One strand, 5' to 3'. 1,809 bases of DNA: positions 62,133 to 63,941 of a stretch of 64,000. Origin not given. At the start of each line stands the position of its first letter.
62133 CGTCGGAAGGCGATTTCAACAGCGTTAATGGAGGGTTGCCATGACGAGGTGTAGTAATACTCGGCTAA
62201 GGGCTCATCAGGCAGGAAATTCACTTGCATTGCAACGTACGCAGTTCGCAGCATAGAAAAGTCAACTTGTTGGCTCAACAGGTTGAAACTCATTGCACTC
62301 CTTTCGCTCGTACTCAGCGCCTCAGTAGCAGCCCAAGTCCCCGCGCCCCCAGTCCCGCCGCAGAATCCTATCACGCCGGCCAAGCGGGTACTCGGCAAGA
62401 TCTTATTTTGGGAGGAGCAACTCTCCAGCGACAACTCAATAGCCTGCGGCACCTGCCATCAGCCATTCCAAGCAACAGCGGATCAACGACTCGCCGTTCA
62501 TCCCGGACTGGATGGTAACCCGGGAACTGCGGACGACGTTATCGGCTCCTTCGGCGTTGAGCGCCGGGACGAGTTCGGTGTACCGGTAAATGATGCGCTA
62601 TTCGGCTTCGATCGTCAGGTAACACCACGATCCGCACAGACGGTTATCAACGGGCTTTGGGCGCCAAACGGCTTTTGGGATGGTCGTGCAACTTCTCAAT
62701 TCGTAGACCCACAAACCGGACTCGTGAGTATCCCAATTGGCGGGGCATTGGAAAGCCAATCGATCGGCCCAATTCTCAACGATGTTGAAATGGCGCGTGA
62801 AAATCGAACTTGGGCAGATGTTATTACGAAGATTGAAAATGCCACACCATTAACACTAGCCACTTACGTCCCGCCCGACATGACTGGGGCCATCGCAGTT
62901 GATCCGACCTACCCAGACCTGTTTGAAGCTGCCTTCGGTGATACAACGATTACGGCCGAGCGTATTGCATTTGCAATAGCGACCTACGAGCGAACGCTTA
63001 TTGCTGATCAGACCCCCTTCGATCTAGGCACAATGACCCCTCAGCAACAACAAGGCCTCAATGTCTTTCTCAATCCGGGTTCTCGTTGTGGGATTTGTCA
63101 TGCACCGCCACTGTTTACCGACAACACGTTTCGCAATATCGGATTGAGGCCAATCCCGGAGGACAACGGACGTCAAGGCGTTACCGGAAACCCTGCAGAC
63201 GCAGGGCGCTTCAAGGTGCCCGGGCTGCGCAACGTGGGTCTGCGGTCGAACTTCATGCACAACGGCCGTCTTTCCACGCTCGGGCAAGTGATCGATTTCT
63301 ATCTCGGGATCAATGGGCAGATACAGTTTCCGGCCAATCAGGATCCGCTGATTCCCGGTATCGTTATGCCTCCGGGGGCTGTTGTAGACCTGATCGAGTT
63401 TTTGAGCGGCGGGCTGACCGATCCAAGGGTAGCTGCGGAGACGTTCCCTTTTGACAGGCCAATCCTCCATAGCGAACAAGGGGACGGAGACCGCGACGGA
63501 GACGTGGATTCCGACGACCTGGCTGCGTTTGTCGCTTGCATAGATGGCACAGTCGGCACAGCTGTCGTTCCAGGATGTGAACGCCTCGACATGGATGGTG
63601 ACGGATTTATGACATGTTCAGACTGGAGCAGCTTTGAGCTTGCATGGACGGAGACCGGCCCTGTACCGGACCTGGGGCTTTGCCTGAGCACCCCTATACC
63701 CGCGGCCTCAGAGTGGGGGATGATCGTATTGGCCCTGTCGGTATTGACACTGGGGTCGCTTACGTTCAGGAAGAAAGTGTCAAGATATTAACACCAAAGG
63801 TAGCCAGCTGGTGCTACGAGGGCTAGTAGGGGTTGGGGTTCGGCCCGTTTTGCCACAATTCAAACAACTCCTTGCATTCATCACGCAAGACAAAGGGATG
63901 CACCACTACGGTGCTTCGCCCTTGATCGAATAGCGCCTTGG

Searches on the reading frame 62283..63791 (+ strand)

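Call 70: search_protein_families(library=pfam, proteins=[window:62283-63791:+], max_evalue=0.001)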
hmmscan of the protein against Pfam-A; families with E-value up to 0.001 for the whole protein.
window:62283-63791:+ (502 aa): 1 family
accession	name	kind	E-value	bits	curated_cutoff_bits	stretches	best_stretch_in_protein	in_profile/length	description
PF03150.19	CCP_MauG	-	2e-35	123.1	25.6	1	33-247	2-141/149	Di-haem cytochrome c peroxidase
